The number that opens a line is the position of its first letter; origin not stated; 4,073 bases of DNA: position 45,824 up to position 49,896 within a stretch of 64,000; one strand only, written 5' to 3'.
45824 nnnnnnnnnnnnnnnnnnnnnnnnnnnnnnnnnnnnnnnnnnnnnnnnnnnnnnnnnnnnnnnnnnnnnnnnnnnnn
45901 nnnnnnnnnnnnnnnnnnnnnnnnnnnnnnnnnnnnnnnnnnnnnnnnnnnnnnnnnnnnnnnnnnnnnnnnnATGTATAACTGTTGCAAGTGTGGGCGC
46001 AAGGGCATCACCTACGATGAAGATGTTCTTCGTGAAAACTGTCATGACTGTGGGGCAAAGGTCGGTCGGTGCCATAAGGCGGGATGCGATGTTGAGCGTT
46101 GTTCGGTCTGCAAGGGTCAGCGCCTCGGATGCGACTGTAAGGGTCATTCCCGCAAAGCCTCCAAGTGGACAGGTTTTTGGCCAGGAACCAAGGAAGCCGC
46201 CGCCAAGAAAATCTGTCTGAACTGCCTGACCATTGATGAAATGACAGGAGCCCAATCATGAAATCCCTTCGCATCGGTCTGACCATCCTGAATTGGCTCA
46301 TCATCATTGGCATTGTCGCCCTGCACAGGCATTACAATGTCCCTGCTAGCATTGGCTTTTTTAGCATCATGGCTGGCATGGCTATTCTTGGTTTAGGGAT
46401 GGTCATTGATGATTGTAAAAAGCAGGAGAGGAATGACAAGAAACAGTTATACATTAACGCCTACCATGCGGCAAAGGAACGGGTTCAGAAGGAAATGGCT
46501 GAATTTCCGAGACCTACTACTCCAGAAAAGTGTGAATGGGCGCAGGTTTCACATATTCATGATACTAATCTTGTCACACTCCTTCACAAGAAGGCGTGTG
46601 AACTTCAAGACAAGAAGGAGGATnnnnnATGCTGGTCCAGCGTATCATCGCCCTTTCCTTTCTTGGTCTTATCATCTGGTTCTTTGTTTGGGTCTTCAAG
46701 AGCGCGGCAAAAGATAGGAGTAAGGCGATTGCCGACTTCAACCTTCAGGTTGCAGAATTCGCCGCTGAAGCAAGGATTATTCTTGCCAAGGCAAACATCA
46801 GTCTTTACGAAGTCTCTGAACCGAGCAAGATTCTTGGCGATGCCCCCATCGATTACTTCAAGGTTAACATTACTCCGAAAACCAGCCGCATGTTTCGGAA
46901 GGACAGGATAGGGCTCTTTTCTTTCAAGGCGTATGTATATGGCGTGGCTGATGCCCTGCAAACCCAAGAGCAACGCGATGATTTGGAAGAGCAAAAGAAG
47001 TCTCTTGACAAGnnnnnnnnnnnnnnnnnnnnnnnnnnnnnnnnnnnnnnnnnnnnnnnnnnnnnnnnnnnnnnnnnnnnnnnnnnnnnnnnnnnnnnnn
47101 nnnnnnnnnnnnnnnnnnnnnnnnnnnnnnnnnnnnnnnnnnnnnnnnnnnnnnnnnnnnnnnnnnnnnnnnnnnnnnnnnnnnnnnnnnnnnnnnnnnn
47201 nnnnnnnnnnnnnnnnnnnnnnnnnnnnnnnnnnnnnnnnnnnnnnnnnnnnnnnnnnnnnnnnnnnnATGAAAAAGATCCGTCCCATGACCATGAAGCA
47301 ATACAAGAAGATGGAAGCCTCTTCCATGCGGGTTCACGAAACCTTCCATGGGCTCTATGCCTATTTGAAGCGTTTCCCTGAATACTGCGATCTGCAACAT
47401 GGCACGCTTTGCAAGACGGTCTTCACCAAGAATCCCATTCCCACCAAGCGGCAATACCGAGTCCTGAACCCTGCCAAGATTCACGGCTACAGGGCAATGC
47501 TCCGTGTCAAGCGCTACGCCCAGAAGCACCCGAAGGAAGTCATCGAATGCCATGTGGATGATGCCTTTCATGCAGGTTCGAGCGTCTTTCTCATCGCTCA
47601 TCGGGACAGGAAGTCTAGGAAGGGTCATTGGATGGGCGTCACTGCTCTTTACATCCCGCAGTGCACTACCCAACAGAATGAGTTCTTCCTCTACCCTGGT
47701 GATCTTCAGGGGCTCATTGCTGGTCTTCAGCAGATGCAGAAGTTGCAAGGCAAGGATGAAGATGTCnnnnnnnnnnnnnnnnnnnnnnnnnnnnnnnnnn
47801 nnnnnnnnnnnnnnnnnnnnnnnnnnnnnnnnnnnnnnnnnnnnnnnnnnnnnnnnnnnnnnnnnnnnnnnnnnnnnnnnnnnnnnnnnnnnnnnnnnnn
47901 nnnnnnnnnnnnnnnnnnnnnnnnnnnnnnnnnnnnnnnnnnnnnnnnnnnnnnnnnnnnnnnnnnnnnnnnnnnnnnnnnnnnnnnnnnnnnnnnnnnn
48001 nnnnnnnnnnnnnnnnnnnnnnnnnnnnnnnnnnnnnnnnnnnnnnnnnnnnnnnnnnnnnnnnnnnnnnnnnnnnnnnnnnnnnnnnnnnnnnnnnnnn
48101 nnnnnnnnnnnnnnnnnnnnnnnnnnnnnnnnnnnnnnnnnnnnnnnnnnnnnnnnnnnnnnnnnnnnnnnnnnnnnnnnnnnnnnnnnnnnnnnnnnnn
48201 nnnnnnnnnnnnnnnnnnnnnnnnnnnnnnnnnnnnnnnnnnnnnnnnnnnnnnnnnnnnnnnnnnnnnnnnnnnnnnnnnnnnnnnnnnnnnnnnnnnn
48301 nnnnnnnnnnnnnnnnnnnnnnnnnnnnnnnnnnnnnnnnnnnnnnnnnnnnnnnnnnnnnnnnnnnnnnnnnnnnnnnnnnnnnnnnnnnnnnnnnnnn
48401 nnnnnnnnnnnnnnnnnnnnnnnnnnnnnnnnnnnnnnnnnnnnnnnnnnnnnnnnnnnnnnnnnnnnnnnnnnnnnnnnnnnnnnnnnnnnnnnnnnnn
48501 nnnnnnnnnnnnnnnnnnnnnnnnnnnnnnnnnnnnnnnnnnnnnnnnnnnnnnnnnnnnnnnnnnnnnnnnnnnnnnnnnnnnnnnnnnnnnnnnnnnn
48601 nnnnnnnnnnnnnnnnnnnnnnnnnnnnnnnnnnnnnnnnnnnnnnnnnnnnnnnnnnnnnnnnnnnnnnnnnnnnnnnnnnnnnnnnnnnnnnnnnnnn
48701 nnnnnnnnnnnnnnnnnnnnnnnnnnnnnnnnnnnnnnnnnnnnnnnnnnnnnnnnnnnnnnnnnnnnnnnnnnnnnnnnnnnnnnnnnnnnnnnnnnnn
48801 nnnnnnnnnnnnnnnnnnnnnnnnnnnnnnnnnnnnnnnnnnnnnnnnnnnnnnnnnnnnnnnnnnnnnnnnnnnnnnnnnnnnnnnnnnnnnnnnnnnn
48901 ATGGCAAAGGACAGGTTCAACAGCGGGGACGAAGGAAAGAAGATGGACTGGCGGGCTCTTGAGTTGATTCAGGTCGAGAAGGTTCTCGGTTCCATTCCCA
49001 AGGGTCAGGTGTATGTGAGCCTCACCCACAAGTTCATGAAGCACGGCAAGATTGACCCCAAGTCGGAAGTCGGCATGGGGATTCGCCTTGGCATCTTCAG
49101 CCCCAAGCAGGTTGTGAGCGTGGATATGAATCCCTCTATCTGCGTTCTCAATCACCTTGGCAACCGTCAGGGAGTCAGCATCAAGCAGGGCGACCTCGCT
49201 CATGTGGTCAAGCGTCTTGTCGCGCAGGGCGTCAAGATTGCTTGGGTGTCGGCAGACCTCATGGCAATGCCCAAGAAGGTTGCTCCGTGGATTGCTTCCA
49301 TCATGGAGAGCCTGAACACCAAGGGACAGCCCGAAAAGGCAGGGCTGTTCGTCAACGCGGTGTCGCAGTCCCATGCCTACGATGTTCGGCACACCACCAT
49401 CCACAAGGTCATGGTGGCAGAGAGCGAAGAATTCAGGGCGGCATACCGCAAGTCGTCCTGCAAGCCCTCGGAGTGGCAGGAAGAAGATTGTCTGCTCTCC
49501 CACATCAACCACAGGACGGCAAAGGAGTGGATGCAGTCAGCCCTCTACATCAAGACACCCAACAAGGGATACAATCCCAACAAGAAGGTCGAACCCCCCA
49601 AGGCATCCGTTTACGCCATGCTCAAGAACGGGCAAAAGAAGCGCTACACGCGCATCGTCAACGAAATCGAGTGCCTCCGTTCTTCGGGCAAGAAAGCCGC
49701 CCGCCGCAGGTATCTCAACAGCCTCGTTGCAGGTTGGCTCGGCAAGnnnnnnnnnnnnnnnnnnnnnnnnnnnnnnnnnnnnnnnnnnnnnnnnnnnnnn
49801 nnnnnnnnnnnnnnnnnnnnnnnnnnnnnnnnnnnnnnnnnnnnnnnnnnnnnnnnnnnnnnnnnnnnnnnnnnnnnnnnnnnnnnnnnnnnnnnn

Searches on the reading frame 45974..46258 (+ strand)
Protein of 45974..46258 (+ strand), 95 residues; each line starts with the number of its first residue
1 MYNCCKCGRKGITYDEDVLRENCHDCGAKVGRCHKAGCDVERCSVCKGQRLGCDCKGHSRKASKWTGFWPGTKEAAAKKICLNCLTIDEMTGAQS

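Call 13: find_related_loci(query=window:45974-46258:+, collection=viral_contigs, flank=3000)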
Query window:45974-46258:+ (95 aa) in viral_contigs; peptide patterns used: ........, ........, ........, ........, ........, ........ (x = any residue, [..] = any of these).
7 stretches matched a pattern; 2 encode a relative of the query (tblastn E <= 1e-3); 2 distinct loci.
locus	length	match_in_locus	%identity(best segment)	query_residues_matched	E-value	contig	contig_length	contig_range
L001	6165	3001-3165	64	23-77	7e-23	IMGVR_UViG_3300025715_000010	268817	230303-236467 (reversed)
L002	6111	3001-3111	62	21-57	2e-12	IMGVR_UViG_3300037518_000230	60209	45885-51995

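Call 14: search_protein_families(library=pfam, proteins=[window:45974-46258:+], max_evalue=0.1)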
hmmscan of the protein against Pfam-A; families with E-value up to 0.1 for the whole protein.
window:45974-46258:+ (95 aa): 0 families

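Call 20: find_encoding_contigs(protein=window:45974-46258:+, flank=3000, max_places=10)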
Protein window:45974-46258:+ (95 aa): 1 contig read that carries it; 1 place shown.
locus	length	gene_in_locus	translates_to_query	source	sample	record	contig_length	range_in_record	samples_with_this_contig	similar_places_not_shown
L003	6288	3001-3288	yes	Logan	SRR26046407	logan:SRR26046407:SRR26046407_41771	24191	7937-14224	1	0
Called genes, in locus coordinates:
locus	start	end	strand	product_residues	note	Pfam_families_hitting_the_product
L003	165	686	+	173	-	-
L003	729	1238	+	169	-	-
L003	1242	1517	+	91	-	-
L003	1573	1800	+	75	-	-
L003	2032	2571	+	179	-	-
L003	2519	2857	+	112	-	-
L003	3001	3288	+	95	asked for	-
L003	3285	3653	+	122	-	-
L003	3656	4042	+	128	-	-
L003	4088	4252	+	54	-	-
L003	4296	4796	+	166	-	-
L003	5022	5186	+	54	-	-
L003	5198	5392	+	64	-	-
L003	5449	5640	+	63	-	-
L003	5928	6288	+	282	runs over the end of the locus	-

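Call 22: find_homologous_proteins(query=window:45974-46258:+, max_evalue=0.00001)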
Query window:45974-46258:+ (95 aa): 11 proteins with E <= 0.00001 among 11 candidates.
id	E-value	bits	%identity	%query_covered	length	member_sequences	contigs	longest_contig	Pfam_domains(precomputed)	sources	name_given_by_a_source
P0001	6.0e-60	218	100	100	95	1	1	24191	-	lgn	-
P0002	2.0e-20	91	65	65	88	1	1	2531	-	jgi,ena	-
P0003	3.6e-19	87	63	65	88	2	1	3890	-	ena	-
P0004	8.1e-19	86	63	65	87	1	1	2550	-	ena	-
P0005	2.4e-18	84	52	77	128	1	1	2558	-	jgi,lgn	jgi:hypothetical protein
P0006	6.5e-18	83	58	68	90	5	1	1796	-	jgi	-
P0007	1.3e-17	82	58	69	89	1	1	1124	-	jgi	jgi:hypothetical protein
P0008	2.5e-17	81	66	61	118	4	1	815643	-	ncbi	-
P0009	9.3e-16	76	55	68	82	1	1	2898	-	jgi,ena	-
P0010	1.2e-13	69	52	65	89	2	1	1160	-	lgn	-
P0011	1.6e-12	66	49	69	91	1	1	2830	-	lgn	-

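Call 31: find_encoding_contigs(protein=P0002, flank=2500, max_places=4)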
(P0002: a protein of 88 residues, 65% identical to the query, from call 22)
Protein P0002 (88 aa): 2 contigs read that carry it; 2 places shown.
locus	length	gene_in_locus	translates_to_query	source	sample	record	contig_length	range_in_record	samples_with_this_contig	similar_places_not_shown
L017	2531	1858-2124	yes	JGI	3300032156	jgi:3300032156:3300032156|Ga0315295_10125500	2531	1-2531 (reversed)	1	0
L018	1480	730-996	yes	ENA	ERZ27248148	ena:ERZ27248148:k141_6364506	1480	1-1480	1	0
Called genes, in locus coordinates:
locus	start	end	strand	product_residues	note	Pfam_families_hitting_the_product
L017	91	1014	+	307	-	PF20530:DUF6745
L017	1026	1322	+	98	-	-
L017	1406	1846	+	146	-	-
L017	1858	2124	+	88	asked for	-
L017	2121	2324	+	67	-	-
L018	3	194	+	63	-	?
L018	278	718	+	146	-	-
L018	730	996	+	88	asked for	-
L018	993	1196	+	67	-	-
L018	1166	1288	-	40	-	-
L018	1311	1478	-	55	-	?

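Call 32: find_encoding_contigs(protein=P0003, flank=2500, max_places=4)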
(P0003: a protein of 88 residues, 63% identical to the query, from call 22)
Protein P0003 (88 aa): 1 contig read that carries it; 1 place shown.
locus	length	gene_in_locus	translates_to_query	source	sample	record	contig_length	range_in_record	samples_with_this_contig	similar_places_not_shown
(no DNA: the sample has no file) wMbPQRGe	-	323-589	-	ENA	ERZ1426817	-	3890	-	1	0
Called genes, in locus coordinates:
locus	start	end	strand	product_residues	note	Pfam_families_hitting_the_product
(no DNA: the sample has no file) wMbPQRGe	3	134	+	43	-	?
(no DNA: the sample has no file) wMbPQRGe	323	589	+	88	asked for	-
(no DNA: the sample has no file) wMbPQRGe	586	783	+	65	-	-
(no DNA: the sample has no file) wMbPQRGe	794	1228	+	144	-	-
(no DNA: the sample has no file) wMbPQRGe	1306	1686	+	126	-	-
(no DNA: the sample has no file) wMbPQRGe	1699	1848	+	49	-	-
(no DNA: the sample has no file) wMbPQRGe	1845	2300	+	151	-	-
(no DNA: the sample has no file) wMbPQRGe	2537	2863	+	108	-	-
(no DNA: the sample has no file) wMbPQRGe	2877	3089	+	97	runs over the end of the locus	-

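Call 33: find_encoding_contigs(protein=P0008, flank=2500, max_places=4)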
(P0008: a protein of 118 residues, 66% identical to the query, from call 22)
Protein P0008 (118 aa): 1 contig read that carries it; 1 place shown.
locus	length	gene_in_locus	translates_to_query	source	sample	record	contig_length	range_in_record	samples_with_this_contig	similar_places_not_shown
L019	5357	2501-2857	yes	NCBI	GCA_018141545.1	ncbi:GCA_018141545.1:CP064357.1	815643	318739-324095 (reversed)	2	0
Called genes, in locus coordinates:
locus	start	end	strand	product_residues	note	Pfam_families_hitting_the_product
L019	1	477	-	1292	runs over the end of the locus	PF08343:RNR_N, PF00317:Ribonuc_red_lgN, PF07591:PT-HINT (faint), PF13403:Hint_2, PF02867:Ribonuc_red_lgC, PF14890:Intein_splicing, PF14528:LAGLIDADG_3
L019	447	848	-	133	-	PF07972:Flavodoxin_NdrI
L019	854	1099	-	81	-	PF00462:Glutaredoxin, PF05768:Glrx-like (weak)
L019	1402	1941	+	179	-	-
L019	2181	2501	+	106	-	-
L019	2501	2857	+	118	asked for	-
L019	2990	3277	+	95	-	-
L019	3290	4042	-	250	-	PF03575:Peptidase_S51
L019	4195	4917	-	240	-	-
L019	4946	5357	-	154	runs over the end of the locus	-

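Call 51: search_protein_families(library=phrogs, proteins=[window:45974-46258:+], max_evalue=0.01)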
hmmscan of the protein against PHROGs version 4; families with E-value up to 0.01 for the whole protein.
window:45974-46258:+ (95 aa): 0 families

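Call 53: find_related_loci(query=A2, collection=viral_contigs, flank=1500)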
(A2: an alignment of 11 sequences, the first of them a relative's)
Query A2 (95 aa) in viral_contigs; peptide patterns used: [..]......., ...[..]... (x = any residue, [..] = any of these).
79 stretches matched a pattern; 57 encode a relative of the query (tblastn E <= 1e-3); 57 distinct loci.
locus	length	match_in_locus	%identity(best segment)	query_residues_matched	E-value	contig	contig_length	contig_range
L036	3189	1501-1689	62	21-83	3e-23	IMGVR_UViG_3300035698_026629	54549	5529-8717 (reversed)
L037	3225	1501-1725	57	8-83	9e-23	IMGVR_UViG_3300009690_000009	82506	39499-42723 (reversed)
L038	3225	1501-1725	57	8-83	9e-23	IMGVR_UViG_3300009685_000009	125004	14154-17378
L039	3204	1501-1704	56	23-90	4e-22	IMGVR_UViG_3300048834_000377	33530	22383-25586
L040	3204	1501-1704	57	18-85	1e-21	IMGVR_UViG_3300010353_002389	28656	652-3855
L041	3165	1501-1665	64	23-77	1e-21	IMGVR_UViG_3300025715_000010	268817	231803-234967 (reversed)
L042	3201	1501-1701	55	21-87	2e-21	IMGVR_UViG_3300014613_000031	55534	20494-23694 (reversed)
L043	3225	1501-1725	47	16-90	4e-21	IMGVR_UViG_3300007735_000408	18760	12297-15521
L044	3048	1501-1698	58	22-87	7e-21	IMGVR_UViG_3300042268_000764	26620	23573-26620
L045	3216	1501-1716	53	16-87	1e-20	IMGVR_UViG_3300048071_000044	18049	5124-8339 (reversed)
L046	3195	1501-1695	57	19-83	1e-20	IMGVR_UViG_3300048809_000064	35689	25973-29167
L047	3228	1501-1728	49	10-85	1e-20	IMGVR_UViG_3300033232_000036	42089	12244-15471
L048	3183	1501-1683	57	23-83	2e-20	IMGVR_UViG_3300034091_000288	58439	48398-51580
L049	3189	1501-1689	57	21-83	3e-20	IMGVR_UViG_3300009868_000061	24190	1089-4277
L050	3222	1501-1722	49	12-85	3e-20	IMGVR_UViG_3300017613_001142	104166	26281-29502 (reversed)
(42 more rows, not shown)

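Call 59: predict_structure(alignment_id=A2)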
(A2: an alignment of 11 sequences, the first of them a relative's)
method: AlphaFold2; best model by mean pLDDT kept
length: 95 residues; sequences in the alignment: 11
mean_pLDDT: 49.2   pTM: 0.29
mean pLDDT of the five models: 49.2, 48.5, 46.9, 46.8, 45.0
residues with pLDDT >= 90: 0; 70-90: 0; 50-70: 45; < 50: 50
segments of 3 or more residues with pLDDT < 50: 1-20, 37-39, 41-56, 58-67
pLDDT, mean of each block of 10 residues (from residue 1): 39 39 60 53 42 45 47 61 56 52
secondary structure, 60 per line:
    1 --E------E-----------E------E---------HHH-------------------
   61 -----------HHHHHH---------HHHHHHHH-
elements in order: H72-77 H87-94

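Call 60: search_solved_structures(query=A2, max_evalue=1)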
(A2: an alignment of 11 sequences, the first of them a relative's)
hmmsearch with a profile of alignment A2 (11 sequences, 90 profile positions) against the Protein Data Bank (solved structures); distinct sequences matched with E-value up to 1: 2.
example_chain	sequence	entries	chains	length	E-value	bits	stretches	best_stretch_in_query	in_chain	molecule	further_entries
9e71_BY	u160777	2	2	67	0.29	14.6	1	10-36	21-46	Small ribosomal subunit protein eS27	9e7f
8p6q_A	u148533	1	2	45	0.63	13.5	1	11-38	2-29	Tumor necrosis factor-binding protein 1 | D-TNFR-1 CRD2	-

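Call 76: search_protein_families(library=ncbifam, proteins=[window:45974-46258:+], max_evalue=0.1)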
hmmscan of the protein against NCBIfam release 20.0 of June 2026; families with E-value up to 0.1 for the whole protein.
window:45974-46258:+ (95 aa): 0 families

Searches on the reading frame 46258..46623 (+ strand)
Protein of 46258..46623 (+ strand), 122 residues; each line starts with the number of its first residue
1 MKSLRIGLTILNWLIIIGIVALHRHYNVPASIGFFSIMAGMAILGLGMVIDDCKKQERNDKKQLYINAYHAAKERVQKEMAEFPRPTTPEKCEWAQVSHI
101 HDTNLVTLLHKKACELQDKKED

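Call 14: search_protein_families(library=pfam, proteins=[window:46258-46623:+], max_evalue=0.1)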
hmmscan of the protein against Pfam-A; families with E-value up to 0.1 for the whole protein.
window:46258-46623:+ (122 aa): 1 family
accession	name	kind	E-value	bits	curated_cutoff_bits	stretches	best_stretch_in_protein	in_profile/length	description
PF18223.6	PilJ_C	-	0.052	14.4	26.7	1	49-94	27-72/95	Pili PilJ C-terminal domain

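Call 51: search_protein_families(library=phrogs, proteins=[window:46258-46623:+], max_evalue=0.01)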
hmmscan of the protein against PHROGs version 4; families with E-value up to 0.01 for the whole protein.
window:46258-46623:+ (122 aa): 0 families

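Call 76: search_protein_families(library=ncbifam, proteins=[window:46258-46623:+], max_evalue=0.1)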
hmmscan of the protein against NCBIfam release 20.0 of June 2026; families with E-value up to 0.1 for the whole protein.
window:46258-46623:+ (122 aa): 2 families
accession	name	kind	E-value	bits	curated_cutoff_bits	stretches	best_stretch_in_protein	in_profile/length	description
NF011885.0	PRK15358.1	equivalog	0.058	13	418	1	5-84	161-240/260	type III secretion systems effector SseF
NF007454.0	PRK10019.1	subfamily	0.096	11.9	195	1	7-70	62-126/283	nickel/cobalt efflux transporter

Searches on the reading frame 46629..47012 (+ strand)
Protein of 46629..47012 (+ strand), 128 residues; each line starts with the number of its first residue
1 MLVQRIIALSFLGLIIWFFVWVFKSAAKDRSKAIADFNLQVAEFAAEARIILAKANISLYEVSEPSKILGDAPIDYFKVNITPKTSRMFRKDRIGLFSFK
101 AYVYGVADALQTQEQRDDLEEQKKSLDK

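Call 14: search_protein_families(library=pfam, proteins=[window:46629-47012:+], max_evalue=0.1)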
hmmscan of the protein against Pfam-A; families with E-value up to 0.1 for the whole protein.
window:46629-47012:+ (128 aa): 1 family
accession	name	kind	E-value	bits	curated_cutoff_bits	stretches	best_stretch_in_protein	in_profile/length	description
PF06103.16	DUF948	-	0.03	14.9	37.2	0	6-64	5-65/89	Bacterial protein of unknown function (DUF948)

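Call 51: search_protein_families(library=phrogs, proteins=[window:46629-47012:+], max_evalue=0.01)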
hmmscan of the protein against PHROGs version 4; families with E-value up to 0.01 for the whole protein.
window:46629-47012:+ (128 aa): 0 families

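Call 76: search_protein_families(library=ncbifam, proteins=[window:46629-47012:+], max_evalue=0.1)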
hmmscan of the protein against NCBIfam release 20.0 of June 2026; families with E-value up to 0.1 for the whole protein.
window:46629-47012:+ (128 aa): 0 families

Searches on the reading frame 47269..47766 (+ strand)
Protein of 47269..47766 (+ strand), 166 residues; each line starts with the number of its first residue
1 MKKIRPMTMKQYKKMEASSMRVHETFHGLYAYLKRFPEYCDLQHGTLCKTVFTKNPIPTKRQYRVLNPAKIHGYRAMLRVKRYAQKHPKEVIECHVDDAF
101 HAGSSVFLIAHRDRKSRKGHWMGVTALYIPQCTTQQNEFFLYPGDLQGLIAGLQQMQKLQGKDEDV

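Call 14: search_protein_families(library=pfam, proteins=[window:47269-47766:+], max_evalue=0.1)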
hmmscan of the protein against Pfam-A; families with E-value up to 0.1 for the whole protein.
window:47269-47766:+ (166 aa): 0 families

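Call 24: find_related_loci(query=window:47269-47766:+, collection=viral_contigs, flank=4000)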
Query window:47269-47766:+ (166 aa) in viral_contigs; peptide patterns used: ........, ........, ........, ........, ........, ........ (x = any residue, [..] = any of these).
3 stretches matched a pattern, but none encodes a relative of the query by tblastn (E <= 1e-3).

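Call 51: search_protein_families(library=phrogs, proteins=[window:47269-47766:+], max_evalue=0.01)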
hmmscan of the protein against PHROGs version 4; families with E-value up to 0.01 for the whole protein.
window:47269-47766:+ (166 aa): 0 families

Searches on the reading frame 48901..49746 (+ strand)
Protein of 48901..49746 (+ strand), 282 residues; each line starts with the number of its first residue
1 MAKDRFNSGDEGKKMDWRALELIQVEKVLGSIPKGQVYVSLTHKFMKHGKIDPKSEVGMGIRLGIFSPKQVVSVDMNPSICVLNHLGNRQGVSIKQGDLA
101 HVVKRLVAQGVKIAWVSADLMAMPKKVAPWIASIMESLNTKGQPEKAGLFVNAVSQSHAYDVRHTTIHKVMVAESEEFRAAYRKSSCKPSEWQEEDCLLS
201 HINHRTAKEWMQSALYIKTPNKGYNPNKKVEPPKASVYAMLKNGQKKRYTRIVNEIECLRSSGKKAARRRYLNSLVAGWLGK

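Call 17: search_protein_families(library=pfam, proteins=[window:48901-49746:+], max_evalue=0.001)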
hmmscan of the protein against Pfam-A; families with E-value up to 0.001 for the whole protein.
window:48901-49746:+ (282 aa): 0 families

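Call 74: find_homologous_proteins(query=window:48901-49746:+, max_evalue=0.00001)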
Query window:48901-49746:+ (282 aa): 1 proteins with E <= 0.00001 among 485 candidates.
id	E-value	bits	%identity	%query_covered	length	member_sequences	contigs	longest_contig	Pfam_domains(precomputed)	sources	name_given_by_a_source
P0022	2.3e-186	635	100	100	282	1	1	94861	-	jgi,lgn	jgi:hypothetical protein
